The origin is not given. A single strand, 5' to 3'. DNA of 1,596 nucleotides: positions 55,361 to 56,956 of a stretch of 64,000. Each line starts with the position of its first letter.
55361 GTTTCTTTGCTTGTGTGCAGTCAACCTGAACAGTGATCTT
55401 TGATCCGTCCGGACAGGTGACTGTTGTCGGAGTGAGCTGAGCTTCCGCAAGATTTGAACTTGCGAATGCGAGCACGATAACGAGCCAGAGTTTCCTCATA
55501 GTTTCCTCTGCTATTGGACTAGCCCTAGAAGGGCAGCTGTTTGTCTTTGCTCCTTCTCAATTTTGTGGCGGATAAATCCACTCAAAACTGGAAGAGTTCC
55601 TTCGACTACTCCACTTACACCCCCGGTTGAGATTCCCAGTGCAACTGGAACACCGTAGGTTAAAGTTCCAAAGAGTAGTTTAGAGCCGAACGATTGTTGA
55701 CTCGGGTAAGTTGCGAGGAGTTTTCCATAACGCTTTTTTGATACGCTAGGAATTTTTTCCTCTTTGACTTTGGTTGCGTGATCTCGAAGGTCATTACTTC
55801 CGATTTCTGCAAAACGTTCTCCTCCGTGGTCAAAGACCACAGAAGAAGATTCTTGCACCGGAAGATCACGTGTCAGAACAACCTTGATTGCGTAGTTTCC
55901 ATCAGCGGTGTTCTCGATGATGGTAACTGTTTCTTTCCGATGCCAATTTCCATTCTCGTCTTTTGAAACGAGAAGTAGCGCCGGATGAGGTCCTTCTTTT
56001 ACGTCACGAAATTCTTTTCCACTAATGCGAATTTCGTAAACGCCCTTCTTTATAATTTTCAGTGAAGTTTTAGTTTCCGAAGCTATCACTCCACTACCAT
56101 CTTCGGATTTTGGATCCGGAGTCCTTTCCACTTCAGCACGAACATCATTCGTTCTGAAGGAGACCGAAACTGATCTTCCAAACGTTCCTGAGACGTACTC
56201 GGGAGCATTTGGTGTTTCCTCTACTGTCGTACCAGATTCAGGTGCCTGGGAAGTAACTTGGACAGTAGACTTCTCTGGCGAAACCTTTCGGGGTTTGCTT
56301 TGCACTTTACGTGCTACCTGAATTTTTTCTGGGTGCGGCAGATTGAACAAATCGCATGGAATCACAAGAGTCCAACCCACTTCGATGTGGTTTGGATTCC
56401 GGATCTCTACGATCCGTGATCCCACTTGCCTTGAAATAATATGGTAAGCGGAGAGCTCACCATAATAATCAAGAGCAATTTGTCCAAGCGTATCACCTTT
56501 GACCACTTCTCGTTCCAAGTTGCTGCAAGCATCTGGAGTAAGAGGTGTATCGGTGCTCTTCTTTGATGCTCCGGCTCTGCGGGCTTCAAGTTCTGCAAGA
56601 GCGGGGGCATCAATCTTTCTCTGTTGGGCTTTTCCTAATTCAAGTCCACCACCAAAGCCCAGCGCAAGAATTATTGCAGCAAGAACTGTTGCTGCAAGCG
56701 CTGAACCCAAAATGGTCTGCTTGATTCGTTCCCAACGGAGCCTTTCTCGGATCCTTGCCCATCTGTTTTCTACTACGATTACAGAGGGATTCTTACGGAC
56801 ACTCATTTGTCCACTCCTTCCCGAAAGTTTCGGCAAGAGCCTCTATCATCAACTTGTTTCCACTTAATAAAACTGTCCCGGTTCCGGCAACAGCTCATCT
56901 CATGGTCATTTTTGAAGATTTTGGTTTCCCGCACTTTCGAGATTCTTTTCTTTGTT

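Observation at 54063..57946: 3.7-kb GC-elevated island encoding a low-complexity secreted protein, a LysM membrane protein and a coiled-coil protein, preceded by exact 19-bp direct repeats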

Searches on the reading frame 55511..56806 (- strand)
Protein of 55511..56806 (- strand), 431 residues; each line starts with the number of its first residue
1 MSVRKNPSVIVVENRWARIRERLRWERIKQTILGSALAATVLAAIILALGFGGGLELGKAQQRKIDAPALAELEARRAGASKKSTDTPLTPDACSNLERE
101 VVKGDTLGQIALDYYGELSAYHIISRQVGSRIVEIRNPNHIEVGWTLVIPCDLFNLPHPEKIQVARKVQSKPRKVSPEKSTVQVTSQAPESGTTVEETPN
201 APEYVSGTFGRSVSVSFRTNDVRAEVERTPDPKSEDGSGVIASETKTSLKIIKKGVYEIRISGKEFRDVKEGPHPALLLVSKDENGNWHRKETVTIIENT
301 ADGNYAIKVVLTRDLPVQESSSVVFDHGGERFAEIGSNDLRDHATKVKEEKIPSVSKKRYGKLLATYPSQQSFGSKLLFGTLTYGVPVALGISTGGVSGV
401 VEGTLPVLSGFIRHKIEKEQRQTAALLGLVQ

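Call 6: search_protein_families(library=pfam, proteins=[window:55511-56806:-], max_evalue=0.01)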
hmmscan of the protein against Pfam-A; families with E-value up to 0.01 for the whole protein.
window:55511-56806:- (431 aa): 1 family
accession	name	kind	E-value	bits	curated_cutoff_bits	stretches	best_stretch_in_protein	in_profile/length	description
PF01476.26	LysM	-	7e-05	23.1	20.9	1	101-150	3-43/43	LysM domain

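Call 11: find_homologous_proteins(query=window:55511-56806:-)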
Query window:55511-56806:- (431 aa): 1 proteins with E <= 0.001 among 8000 candidates.
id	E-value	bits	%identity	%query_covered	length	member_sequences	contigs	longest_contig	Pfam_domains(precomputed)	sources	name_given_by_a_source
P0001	1.5e-279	945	100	100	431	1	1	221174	-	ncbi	-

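Call 12: find_encoding_contigs(protein=P0001, flank=10000, max_places=6)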
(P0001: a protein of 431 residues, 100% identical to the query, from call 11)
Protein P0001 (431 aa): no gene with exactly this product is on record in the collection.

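Call 14: search_protein_families(library=phrogs, proteins=[window:55511-56806:-], max_evalue=0.1)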
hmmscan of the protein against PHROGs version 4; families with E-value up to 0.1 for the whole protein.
window:55511-56806:- (431 aa): 5 families
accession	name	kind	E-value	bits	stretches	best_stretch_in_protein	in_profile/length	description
phrog_380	-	lysis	2.3e-06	27.8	1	93-186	180-268/309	endolysin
phrog_4602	-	other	0.00015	22.7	1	100-210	38-142/220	transglycosylase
phrog_21966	-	unknown function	0.00036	21.6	1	98-150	96-145/146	-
phrog_26050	-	unknown function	0.044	14.7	0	8-41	6-40/71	-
phrog_14367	-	unknown function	0.053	12.3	1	93-184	26-108/869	-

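Call 15: search_protein_families(library=ncbifam, proteins=[window:55511-56806:-], max_evalue=0.1)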
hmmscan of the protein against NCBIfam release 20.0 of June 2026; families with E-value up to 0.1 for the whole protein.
window:55511-56806:- (431 aa): 1 family
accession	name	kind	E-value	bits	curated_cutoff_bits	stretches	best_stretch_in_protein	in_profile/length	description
NF008399.0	PRK11198.1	equivalog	0.013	15.9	134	1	100-150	99-146/149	peptidoglycan-binding protein LysM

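Call 25: search_protein_representatives(protein=window:55511-56806:-)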
Query: 431 residues. Proteins with E-value up to 0.001 (for the whole library): 60; up to 1e-10: 12; up to 1e-30: 2. The best 60 are listed.
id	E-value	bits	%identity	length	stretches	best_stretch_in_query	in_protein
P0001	4.9e-280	944.5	100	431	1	1-431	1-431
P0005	9.4e-32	126.9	31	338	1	84-426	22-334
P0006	3.2e-28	115.2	30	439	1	22-427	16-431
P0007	2.1e-25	106.0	36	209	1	240-425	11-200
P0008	3.9e-24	101.8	34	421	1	130-428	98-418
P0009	2.6e-21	92.5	31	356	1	97-427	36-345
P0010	3.6e-16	75.6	26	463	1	98-417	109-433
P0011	6.2e-14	68.2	28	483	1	130-422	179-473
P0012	3.2e-13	65.9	31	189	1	253-420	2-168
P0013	6.1e-13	64.9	29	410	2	251-422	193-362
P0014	2.4e-11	59.7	33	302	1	250-427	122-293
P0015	1.0e-10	57.6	34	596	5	81-151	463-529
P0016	4.4e-10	55.5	31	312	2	252-390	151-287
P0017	8.2e-10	54.6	33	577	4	88-180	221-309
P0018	4.7e-09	52.1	26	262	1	229-426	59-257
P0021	8.5e-08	48.0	28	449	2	247-420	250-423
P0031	1.7e-05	40.4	25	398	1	91-417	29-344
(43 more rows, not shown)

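Call 27: list_cluster_members(proteins=[P0005, P0006, P0007, P0008, P0009, P0010, P0011, P0013, P0014, P0031])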
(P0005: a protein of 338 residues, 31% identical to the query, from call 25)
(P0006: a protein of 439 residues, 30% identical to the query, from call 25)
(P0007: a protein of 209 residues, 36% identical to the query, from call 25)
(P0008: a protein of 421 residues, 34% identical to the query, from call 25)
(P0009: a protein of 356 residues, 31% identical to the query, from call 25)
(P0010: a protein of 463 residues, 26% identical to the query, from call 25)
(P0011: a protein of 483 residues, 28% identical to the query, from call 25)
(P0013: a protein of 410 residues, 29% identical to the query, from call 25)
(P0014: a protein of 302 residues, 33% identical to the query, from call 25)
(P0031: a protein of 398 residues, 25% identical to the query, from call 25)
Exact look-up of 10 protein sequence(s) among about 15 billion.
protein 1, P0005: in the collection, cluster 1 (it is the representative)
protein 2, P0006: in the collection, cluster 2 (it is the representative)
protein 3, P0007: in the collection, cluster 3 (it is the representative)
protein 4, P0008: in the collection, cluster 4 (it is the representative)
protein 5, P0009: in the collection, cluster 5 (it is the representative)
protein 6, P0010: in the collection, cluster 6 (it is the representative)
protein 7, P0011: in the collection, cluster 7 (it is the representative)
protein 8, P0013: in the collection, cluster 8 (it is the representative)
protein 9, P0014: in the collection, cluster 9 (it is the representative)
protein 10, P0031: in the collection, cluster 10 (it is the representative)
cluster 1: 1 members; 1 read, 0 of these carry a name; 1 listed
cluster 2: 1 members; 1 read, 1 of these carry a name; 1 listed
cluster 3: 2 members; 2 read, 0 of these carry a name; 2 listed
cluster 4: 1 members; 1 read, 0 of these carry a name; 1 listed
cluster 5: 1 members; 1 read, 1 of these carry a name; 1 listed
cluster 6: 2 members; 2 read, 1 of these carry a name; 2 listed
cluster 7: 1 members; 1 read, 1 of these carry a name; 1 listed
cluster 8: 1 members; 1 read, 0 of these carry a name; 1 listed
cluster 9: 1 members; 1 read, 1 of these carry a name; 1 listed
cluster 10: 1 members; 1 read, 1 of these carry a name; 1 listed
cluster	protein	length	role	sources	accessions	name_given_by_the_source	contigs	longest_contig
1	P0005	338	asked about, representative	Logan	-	-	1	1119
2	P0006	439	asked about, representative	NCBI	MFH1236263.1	MAG: hypothetical protein V1685_05000 [Parcubacteria group bacterium]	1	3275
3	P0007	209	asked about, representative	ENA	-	-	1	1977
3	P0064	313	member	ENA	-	-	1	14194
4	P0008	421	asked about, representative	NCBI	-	-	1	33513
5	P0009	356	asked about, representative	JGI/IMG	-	LysM repeat protein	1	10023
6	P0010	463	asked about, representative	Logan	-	-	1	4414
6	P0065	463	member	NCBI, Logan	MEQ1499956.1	MAG: LysM domain-containing protein [Parcubacteria group bacterium]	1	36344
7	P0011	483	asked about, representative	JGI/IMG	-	hypothetical protein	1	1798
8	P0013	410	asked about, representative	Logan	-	-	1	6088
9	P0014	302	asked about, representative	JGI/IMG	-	hypothetical protein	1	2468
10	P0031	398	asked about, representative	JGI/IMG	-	hypothetical protein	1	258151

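Call 28: find_encoding_contigs(protein=P0008, flank=8000, max_places=3)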
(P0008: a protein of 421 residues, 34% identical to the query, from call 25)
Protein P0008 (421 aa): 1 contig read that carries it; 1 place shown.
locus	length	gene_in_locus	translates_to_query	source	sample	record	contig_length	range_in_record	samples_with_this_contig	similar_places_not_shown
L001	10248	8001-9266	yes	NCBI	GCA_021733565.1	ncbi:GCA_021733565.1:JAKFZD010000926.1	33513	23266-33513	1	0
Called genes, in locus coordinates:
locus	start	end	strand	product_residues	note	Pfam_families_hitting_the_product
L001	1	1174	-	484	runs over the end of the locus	PF12161:HsdM_N, PF02384:N6_Mtase, PF01170:UPF0020 (weak), PF07669:Eco57I (weak)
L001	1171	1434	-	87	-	PF12728:HTH_17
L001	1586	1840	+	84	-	-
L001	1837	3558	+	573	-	PF00239:Resolvase (faint), PF07508:Recombinase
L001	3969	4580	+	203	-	-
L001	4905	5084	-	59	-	-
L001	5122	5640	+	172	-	-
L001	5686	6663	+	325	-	-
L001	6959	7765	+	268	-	-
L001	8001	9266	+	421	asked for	-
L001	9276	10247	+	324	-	?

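Call 29: find_encoding_contigs(protein=P0065, flank=8000, max_places=3)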
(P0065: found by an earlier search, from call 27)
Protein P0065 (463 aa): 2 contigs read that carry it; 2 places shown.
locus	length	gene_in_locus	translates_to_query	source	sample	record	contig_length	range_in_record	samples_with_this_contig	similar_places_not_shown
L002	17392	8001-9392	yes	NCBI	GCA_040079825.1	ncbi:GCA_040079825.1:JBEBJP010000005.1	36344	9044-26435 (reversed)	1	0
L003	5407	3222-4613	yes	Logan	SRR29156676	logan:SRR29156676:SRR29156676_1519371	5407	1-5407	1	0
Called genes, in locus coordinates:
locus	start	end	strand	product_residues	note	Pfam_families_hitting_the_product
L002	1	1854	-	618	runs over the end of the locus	PF01471:PG_binding_1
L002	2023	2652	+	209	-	-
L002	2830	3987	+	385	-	-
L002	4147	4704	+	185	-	-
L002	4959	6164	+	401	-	-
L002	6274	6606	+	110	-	PF07385:Lyx_isomer (faint), PF07883:Cupin_2, PF05899:Cupin_3 (weak)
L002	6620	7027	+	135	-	PF00856:SET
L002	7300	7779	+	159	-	-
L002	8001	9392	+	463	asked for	PF01476:LysM (weak)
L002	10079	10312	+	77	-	-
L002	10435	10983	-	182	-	PF08242:Methyltransf_12 (weak), PF13649:Methyltransf_25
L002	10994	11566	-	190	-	PF09335:VTT_dom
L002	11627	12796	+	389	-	-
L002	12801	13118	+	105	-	PF11009:BrxC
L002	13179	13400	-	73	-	PF04070:DUF378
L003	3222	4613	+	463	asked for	PF01476:LysM (weak)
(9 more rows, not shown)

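Call 32: find_encoding_contigs(protein=P0031, flank=8000, max_places=2)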
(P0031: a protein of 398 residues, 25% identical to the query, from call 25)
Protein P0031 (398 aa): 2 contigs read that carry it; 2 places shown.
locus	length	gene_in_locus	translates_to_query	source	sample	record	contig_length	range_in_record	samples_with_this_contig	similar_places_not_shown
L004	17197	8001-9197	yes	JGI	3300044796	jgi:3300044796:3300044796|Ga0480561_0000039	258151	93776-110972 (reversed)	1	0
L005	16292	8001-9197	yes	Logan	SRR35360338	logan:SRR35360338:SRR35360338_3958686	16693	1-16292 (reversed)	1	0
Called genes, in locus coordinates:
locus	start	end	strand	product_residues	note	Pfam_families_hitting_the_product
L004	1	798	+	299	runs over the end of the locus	PF00246:Peptidase_M14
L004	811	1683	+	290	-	PF00246:Peptidase_M14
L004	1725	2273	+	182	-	PF07638:Sigma70_ECF (faint), PF04542:Sigma70_r2, PF08281:Sigma70_r4_2, PF04545:Sigma70_r4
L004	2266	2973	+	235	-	-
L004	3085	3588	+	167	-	-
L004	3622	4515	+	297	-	PF02424:ApbE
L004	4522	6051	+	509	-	PF00175:NAD_binding_1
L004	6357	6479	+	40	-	-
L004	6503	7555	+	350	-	PF00270:DEAD, PF04851:ResIII, PF00271:Helicase_C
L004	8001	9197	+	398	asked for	-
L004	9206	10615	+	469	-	-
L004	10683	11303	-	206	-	-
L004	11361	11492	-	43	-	-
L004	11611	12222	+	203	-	PF00230:MIP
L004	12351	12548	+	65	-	-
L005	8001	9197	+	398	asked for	-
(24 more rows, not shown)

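Call 33: find_encoding_contigs(protein=P0064, flank=8000, max_places=2)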
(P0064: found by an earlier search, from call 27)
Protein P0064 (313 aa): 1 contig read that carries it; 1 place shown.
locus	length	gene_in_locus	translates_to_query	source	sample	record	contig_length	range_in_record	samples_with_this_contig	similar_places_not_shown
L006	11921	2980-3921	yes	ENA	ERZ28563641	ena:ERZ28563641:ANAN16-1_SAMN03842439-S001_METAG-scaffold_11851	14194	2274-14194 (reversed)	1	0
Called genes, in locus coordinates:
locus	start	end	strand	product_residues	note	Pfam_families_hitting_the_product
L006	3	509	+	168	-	?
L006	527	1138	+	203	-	PF12146:Hydrolase_4 (faint), PF12697:Abhydrolase_6 (faint), PF06821:Ser_hydrolase, PF12695:Abhydrolase_5 (faint), PF00561:Abhydrolase_1 (weak)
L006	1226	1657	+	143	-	-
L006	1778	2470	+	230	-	-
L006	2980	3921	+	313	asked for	-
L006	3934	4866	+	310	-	-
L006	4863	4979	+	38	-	-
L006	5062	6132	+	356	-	PF00275:EPSP_synthase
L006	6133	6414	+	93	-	PF00275:EPSP_synthase (weak)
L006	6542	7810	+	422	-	-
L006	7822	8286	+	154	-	-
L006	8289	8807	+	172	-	PF01370:Epimerase, PF16363:GDP_Man_Dehyd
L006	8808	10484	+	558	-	PF00535:Glycos_transf_2, PF13641:Glyco_tranf_2_3, PF13632:Glyco_trans_2_3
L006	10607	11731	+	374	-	PF01471:PG_binding_1 (weak)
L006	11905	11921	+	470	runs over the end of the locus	PF01522:Polysacc_deac_1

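Call 34: find_encoding_contigs(protein=P0009, flank=8000, max_places=2)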
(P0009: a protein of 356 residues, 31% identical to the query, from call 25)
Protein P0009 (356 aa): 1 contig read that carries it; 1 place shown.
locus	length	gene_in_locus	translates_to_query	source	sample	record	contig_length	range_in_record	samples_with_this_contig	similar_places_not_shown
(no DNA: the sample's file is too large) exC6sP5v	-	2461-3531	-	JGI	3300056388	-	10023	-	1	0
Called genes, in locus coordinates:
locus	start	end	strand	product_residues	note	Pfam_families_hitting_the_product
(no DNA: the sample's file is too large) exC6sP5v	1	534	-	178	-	?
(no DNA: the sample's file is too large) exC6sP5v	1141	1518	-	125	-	-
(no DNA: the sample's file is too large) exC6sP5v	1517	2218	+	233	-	-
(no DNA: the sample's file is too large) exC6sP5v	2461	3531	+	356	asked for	PF01476:LysM (faint)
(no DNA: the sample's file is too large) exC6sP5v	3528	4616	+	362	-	-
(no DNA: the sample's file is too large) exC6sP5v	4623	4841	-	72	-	-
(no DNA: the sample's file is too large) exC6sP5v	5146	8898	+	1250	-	PF13229:Beta_helix (weak), PF05048:NosD (weak), PF13229:Beta_helix, PF24514:SpaA_4 (weak), PF17210:SdrD_B (weak), PF13620:CarboxypepD_reg (weak), PF17210:SdrD_B, PF17802:SpaA, +1 more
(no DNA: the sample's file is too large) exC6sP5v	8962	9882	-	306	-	PF00890:FAD_binding_2 (weak), PF01134:GIDA (faint), PF01266:DAO (faint), PF01946:Thi4 (faint), PF07992:Pyr_redox_2, PF12831:FAD_oxidored (weak), PF13738:Pyr_redox_3, PF00070:Pyr_redox, +2 more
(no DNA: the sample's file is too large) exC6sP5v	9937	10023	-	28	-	?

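Call 45: search_solved_structures(query=A2, max_evalue=1)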
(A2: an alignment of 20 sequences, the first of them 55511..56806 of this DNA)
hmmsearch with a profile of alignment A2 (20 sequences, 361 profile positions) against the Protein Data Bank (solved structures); distinct sequences matched with E-value up to 1: 33.
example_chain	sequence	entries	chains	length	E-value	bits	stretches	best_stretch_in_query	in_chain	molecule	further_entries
4b8v_A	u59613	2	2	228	1.2e-20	77.3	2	8-88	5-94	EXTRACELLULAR PROTEIN 6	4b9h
8i2e_B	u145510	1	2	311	2e-19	73.3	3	31-108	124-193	Probable peptidoglycan endopeptidase LytE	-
7vcm_A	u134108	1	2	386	3.6e-15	59.2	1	20-92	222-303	Green fluorescent protein,Potassium binding protein Kbp,Green fluorescent protein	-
7pvc_A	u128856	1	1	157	7.4e-15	58.2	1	19-86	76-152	Potassium binding protein Kbp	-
8zex_A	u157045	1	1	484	2.2e-13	53.4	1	23-88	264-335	HaloKbp1a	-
6ve2_O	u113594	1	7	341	8e-10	41.6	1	4-80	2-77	LysM domain-containing protein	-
9gtp_P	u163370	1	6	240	5.4e-09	38.9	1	23-86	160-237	LysM domain-containing protein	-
7r1l_A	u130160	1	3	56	1.6e-08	37.3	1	35-85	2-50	Spore coat assembly protein SafA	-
3jc8_Ta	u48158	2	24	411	3.1e-08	36.4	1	10-92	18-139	LysM domain protein | TsaP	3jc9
11ci_A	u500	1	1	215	3.9e-08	36.1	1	34-90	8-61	Probable cell wall hydrolase LytN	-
4s3k_A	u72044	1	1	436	9.5e-08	34.8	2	35-86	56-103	Spore germination protein YaaH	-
5jcd_A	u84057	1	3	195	5e-07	32.4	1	35-83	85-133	Chitin elicitor-binding protein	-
2l9y_A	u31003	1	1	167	5.7e-07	32.3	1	34-83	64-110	CVNH-LysM lectin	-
9g8s_T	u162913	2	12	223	5.7e-07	32.3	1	30-82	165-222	Peptidoglycan-binding LysM protein | gp61 - Tail tube initiator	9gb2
6q40_A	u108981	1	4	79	5.7e-07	32.3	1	30-83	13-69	LysM domain-containing protein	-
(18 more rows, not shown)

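Call 54: predict_structure(alignment_id=A2)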
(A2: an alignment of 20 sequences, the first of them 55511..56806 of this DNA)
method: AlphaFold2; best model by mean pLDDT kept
length: 431 residues; sequences in the alignment: 20
mean_pLDDT: 69.2   pTM: 0.42
mean pLDDT of the five models: 69.2, 67.1, 66.8, 66.4, 65.0
residues with pLDDT >= 90: 115; 70-90: 120; 50-70: 70; < 50: 126
segments of 3 or more residues with pLDDT < 50: 1-4, 51-66, 80-90, 158-247
pLDDT, mean of each block of 10 residues (from residue 1): 51 75 85 82 73 43 47 62 43 76 91 87 79 63 88 61 37 41 35 38 37 35 38 45 46 95 89 97 93 97 96 89 93 92 91 94 96 80 65 54 53 72 72 59
secondary structure, 60 per line:
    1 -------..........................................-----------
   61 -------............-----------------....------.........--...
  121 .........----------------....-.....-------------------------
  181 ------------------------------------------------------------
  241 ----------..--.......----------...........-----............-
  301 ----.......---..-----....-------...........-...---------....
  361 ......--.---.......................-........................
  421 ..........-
elements in order: H8-49 H68-79 E97-100 H107-115 H118-129 E146-149 H151-155 E255-261 E272-282 E288-299 E305-311 E322-325 E333-336 H337-343 E345-347 H357-366 H373-395 H397-430
